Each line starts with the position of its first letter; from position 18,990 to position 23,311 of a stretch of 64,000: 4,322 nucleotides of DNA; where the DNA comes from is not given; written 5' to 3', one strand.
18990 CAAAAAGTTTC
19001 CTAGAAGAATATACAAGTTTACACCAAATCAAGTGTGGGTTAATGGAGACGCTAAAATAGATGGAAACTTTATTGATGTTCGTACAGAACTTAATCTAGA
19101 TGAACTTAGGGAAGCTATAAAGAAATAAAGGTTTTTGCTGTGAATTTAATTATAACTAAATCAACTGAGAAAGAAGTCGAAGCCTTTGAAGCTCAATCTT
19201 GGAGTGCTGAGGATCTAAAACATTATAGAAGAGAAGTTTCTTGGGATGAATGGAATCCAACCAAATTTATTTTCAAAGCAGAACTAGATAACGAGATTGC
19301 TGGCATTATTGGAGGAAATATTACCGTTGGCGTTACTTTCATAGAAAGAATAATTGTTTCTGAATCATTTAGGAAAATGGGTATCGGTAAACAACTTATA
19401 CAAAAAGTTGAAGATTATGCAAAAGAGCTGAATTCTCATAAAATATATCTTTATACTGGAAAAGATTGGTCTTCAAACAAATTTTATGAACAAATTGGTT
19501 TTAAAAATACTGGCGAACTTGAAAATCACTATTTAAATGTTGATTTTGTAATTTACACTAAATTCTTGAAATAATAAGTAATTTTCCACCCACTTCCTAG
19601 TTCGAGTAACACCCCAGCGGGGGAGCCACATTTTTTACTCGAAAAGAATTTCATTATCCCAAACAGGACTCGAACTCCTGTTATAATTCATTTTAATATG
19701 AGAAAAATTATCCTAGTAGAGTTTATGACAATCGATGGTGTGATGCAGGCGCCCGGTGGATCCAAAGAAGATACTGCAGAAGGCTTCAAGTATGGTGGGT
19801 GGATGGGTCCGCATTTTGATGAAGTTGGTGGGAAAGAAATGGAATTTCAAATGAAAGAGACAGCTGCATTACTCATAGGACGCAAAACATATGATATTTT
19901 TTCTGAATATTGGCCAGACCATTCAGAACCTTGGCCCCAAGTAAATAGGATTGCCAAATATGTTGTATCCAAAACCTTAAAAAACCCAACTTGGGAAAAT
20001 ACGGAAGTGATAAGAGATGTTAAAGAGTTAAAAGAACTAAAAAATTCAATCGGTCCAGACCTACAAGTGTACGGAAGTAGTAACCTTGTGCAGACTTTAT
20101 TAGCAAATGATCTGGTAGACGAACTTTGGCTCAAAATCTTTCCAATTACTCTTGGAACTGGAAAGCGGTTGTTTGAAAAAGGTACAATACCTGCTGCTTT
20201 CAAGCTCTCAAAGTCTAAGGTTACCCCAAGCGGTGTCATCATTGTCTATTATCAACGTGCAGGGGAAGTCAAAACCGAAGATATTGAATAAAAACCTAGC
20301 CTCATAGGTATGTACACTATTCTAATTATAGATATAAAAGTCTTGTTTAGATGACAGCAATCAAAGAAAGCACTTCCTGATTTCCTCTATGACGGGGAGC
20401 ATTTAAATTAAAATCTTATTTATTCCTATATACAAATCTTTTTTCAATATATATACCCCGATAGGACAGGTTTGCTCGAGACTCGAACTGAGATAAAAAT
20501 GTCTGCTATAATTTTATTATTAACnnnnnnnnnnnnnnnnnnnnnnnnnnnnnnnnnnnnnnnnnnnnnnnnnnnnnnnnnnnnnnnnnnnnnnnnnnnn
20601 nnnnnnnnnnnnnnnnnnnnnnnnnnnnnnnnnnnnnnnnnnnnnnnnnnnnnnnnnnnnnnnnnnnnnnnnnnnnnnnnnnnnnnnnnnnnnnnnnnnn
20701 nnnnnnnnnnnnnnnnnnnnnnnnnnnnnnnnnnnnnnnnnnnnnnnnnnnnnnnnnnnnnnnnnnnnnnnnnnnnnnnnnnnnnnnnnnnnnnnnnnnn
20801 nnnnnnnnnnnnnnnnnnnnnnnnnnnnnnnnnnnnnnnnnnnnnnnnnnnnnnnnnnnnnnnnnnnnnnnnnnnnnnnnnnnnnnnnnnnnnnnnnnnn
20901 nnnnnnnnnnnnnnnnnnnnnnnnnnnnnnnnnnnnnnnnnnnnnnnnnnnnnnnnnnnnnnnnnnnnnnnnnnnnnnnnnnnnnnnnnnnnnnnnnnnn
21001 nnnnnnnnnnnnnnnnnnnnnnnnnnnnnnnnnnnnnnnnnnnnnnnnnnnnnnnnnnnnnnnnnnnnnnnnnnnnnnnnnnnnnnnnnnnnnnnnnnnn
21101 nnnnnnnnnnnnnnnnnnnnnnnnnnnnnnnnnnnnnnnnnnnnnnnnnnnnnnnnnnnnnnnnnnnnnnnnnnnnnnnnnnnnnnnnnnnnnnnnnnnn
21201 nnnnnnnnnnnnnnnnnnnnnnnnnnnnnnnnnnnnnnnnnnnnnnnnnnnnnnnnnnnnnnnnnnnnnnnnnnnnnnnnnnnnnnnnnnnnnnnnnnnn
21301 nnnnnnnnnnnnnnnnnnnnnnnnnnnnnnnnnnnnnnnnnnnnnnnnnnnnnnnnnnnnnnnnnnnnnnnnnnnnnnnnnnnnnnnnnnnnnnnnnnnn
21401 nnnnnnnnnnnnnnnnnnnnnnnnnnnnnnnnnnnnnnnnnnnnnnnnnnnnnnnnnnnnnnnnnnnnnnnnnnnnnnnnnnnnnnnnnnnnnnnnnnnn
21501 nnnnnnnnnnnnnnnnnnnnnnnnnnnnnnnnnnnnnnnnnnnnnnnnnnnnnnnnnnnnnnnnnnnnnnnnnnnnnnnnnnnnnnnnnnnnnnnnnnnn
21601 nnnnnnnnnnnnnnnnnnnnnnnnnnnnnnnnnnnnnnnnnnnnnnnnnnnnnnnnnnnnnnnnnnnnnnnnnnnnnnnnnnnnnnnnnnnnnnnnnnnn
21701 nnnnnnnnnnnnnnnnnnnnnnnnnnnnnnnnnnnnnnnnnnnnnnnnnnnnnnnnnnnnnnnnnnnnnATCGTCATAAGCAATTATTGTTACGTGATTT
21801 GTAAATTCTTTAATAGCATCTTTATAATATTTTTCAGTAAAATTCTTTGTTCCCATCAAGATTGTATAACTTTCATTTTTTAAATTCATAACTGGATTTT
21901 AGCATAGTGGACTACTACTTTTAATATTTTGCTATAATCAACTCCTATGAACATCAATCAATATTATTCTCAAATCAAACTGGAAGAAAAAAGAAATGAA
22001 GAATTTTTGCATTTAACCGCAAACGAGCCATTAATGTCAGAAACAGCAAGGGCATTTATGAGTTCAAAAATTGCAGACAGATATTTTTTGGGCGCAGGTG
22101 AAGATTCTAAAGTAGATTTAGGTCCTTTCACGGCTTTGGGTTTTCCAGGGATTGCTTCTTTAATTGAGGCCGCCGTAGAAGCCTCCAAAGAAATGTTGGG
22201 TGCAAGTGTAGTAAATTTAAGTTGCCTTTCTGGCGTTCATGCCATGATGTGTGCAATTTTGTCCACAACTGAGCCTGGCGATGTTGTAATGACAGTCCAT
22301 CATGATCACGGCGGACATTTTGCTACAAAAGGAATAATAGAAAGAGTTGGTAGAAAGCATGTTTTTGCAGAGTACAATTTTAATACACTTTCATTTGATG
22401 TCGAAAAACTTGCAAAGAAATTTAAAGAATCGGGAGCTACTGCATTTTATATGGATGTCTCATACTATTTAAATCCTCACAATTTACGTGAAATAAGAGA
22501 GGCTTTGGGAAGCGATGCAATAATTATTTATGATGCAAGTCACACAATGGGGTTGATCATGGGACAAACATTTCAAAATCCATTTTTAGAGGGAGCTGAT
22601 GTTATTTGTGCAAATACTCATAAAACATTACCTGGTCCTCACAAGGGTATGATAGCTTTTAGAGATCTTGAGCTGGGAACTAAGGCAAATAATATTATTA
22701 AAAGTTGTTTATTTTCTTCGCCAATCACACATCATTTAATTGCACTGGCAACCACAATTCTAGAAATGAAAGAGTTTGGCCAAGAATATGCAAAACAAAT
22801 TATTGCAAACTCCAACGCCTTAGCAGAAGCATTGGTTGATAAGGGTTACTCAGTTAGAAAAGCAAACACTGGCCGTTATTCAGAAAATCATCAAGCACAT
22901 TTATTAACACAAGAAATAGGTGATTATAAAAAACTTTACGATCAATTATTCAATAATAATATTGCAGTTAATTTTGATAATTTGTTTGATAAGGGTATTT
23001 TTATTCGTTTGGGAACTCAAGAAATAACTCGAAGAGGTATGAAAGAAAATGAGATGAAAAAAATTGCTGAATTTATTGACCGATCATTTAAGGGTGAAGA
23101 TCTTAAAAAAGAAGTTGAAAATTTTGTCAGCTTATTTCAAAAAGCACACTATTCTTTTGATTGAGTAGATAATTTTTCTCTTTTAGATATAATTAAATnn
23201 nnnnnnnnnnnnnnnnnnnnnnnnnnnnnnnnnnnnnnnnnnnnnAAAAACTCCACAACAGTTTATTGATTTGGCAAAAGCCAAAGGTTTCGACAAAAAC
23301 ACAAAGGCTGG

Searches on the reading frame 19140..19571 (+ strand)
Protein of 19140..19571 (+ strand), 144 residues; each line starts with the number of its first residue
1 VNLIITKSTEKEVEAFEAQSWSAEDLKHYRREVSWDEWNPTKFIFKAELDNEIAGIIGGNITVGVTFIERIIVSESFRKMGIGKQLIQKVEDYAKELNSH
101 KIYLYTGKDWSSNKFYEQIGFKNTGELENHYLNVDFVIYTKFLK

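Call 11: search_protein_families(library=pfam, proteins=[window:19140-19571:+], max_evalue=0.01)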
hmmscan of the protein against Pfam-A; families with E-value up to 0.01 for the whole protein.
window:19140-19571:+ (144 aa): 6 families
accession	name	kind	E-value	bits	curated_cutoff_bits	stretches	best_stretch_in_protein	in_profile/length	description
PF00583.31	Acetyltransf_1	-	2.6e-19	70.1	20.7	1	18-121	9-116/116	Acetyltransferase (GNAT) family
PF13673.13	Acetyltransf_10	-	1.7e-15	57.6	23.6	1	8-126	5-112/128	Acetyltransferase (GNAT) domain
PF13508.13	Acetyltransf_7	-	6.6e-13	49.3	27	1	43-122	4-83/84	Acetyltransferase (GNAT) domain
PF08445.16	FR47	-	2.2e-07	31.2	22.1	1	56-124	12-80/86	FR47-like protein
PF13420.13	Acetyltransf_4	-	5.2e-07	30.3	24.3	1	36-131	45-144/155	Acetyltransferase (GNAT) domain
PF14542.12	Acetyltransf_CG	-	0.0008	19.9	30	1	64-97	23-56/80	GCN5-related N-acetyl-transferase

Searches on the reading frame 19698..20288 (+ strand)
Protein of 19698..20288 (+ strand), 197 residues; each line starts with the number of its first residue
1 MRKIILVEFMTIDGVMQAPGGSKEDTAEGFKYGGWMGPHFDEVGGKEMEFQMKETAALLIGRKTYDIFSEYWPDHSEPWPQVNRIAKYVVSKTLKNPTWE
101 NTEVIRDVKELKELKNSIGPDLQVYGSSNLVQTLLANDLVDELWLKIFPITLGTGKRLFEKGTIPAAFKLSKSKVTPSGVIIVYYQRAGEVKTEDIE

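Call 11: search_protein_families(library=pfam, proteins=[window:19698-20288:+], max_evalue=0.01)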
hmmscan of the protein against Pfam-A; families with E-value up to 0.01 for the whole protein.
window:19698-20288:+ (197 aa): 1 family
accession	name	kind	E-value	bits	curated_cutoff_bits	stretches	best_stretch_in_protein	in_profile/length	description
PF01872.23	RibD_C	-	2.6e-22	80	24.1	1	2-181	1-196/197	RibD C-terminal domain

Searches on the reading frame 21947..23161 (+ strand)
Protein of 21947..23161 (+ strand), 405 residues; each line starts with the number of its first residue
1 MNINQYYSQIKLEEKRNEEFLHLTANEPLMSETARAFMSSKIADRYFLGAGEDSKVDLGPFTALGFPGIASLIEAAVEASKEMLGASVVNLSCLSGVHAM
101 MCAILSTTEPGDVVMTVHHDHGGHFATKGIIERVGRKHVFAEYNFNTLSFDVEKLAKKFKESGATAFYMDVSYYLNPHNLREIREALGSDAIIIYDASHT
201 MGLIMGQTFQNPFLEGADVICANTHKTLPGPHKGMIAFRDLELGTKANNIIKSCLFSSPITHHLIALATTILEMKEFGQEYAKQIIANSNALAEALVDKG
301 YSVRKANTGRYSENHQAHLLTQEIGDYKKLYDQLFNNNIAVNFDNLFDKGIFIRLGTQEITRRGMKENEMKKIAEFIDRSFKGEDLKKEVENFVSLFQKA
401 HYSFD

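Call 12: search_protein_families(library=pfam, proteins=[window:21947-23161:+], max_evalue=0.01)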
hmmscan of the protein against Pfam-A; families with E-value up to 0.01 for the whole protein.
window:21947-23161:+ (405 aa): 3 families
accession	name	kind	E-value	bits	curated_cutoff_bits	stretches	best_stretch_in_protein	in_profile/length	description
PF00464.25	SHMT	-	1.6e-29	103.2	27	1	6-377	8-399/399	Serine hydroxymethyltransferase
PF01041.23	DegT_DnrJ_EryC1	-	8.6e-07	28.9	19.8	1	91-206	43-155/360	DegT/DnrJ/EryC1/StrS aminotransferase family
PF00155.27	Aminotran_1_2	-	0.00086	19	19.7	1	228-341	223-330/361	Aminotransferase class I and II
